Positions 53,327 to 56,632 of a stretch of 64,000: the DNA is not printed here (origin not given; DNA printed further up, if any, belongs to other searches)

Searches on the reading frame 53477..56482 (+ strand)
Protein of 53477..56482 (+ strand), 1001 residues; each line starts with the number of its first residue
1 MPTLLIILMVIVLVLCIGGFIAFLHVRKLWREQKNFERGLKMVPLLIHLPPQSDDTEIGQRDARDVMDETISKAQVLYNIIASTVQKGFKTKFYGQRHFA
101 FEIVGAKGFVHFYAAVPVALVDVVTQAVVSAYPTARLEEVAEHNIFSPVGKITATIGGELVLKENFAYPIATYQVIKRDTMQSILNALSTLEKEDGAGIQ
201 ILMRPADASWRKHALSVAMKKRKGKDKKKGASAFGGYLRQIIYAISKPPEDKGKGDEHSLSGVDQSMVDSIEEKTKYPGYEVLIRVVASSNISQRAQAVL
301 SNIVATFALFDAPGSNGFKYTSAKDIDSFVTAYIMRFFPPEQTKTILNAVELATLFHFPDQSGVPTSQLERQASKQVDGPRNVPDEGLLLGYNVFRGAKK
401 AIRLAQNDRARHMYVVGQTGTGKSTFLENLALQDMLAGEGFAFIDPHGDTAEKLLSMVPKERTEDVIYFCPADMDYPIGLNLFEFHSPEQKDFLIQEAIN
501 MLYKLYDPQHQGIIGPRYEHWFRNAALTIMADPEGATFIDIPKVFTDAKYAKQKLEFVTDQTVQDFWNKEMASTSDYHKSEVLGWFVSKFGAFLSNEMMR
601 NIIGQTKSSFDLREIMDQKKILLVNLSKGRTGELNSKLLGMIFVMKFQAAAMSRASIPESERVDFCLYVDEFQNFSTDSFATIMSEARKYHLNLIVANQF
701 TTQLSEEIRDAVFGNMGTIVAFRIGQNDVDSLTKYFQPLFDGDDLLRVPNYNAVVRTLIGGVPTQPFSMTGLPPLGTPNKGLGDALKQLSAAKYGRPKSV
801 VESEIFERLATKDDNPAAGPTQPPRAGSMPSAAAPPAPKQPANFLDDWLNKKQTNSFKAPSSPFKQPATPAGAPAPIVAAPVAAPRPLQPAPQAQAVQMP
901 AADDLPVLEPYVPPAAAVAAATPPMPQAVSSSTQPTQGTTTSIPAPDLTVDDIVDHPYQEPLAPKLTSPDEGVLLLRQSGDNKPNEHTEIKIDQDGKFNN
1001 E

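Call 8: search_protein_families(library=pfam, proteins=[window:53477-56482:+], max_evalue=0.01)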
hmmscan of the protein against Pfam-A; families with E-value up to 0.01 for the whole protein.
window:53477-56482:+ (1001 aa): 5 families
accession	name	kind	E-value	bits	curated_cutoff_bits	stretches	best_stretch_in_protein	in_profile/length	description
PF13401.12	AAA_22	-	8.6e-06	26.5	27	1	409-457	4-53/130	AAA domain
PF12696.13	TraG-D_C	-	0.00036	20.9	22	1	667-727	4-69/126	TraM recognition site of TraD and TraG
PF01935.23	DUF87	-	0.00077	20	23.2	1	410-496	23-103/220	Helicase HerA, central domain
PF01580.24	FtsK_SpoIIIE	-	0.0041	17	24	1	404-430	33-59/221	FtsK/SpoIIIE family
PF24389.1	ORC-CDC6-like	-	0.0088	15.3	27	0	408-434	30-56/571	ORC-CDC6-like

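Call 58: search_protein_families(library=ncbifam, proteins=[window:53477-56482:+], max_evalue=0.01)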
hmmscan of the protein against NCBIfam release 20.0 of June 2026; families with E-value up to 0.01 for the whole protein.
window:53477-56482:+ (1001 aa): 6 families
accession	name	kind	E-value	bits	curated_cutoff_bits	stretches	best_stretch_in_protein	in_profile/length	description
TIGR03743.1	SXT_TraD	subfamily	6.4e-10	38.1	366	1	391-450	153-215/636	conjugative transfer system coupling protein TraD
NF045973.1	conju_CD1115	equivalog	8e-10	38.1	250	1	405-728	19-361/442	VirD4-like conjugal transfer protein, CD1115 family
NF041447.1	TrbC_conju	equivalog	4.2e-07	28.8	800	1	388-457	107-178/685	F-type conjugative transfer protein TrbC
TIGR03754.1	conj_TOL_TraD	equivalog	1e-06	27.5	647.55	1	399-450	169-220/643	type IV conjugative transfer system coupling protein TraD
NF053655.1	CedD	equivalog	3.3e-05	22.7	600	0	401-456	212-267/527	DNA-translocating ATPase CedD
TIGR02237.1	recomb_radB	equivalog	0.0094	15.8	172.4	0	415-469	17-74/210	DNA repair and recombination protein RadB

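Call 59: search_protein_families(library=pfam, proteins=[window:53477-56482:+], max_evalue=10)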
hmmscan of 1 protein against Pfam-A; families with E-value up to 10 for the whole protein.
window:53477-56482:+ (1001 aa): 16 families
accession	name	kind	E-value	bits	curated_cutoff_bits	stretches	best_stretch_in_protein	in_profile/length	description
PF13401.12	AAA_22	-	8.6e-06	26.5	27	1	409-457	4-53/130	AAA domain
PF12696.13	TraG-D_C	-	0.00036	20.9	22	1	667-727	4-69/126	TraM recognition site of TraD and TraG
PF01935.23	DUF87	-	0.00077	20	23.2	1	410-496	23-103/220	Helicase HerA, central domain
PF01580.24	FtsK_SpoIIIE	-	0.0041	17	24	1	404-430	33-59/221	FtsK/SpoIIIE family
PF24389.1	ORC-CDC6-like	-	0.0088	15.3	27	2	408-434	30-56/571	ORC-CDC6-like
PF11346.13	DUF3149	-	0.017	15.1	23.2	1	5-28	11-34/40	Protein of unknown function (DUF3149)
PF25199.1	nSTAND_NTPase5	-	0.02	15.1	34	1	402-440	33-72/145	Novel STAND NTPase 5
PF13604.12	AAA_30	-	0.021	15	27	1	399-453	7-61/191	AAA domain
PF12846.13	AAA_10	-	0.023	14.2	27.5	1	406-452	17-63/362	AAA-like domain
PF10412.15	TrwB_AAD_bind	-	0.027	13.8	20.5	1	404-449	9-54/387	Type IV secretion-system coupling protein DNA-binding domain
PF20720.3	nSTAND3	-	0.029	14.5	27.2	1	401-469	10-71/155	Novel STAND NTPase 3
PF00350.29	Dynamin_N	-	0.033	14.7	27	1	415-436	3-24/168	Dynamin family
PF13191.12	AAA_16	-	0.038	14.9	32.6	1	406-431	20-45/167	AAA ATPase domain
PF13555.12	AAA_29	-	0.082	13.1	27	1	409-428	21-40/61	P-loop containing region of AAA domain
PF19044.6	P-loop_TraG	-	0.11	11.5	25.8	1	410-502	29-113/413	TraG P-loop domain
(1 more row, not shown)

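Call 88: find_homologous_proteins(query=window:53477-56482:+, max_evalue=1e-20)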
Query window:53477-56482:+ (1001 aa): 6713 proteins with E <= 1e-20 among 8000 candidates; the best 120 are listed.
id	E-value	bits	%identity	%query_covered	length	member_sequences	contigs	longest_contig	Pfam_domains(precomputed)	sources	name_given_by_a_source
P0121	0.0e+0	2270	100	100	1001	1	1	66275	PF26449.1,PF13401.13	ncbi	-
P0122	0.0e+0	2079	91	100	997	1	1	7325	PF26449.1,PF13401.13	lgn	-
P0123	0.0e+0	1883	85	100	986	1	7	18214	PF26449.1,PF13401.13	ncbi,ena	-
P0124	0.0e+0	1873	85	99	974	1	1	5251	PF26449.1,PF13401.13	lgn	-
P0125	0.0e+0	1840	85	98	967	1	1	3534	PF26449.1,PF13401.13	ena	-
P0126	0.0e+0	1781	87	87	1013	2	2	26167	PF26449.1,PF13401.13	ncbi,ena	-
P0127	0.0e+0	1753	79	99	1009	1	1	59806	PF26449.1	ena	-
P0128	0.0e+0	1736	85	90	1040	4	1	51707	PF26449.1,PF13401.13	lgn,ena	-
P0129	0.0e+0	1736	82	91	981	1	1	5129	PF26449.1,PF13401.13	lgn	-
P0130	0.0e+0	1730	81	93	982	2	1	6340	PF26449.1,PF13401.13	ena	-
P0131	0.0e+0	1730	80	96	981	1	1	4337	PF26449.1,PF13401.13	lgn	-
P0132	0.0e+0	1725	78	100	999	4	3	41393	PF26449.1,PF13401.13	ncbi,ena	-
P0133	0.0e+0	1723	77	100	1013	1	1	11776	PF26449.1,PF13401.13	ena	-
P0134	0.0e+0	1722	83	89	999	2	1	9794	PF26449.1,PF13401.13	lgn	-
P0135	0.0e+0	1717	86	87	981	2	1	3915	PF26449.1,PF13401.13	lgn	-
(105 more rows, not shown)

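Call 103: search_solved_structures(query=window:53477-56482:+, max_evalue=0.01)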
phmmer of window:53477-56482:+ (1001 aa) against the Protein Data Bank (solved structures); distinct sequences matched with E-value up to 0.01: 3.
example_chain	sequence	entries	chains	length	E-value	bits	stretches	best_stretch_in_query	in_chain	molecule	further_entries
1gl6_A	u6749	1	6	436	3.4e-06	28.7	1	404-453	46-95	ATPASE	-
1e9r_A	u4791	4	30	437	3.5e-06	28.7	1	404-453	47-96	CONJUGAL TRANSFER PROTEIN TRWB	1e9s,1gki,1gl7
6sz9_A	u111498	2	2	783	0.00052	21.5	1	400-466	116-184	IcmO (DotL)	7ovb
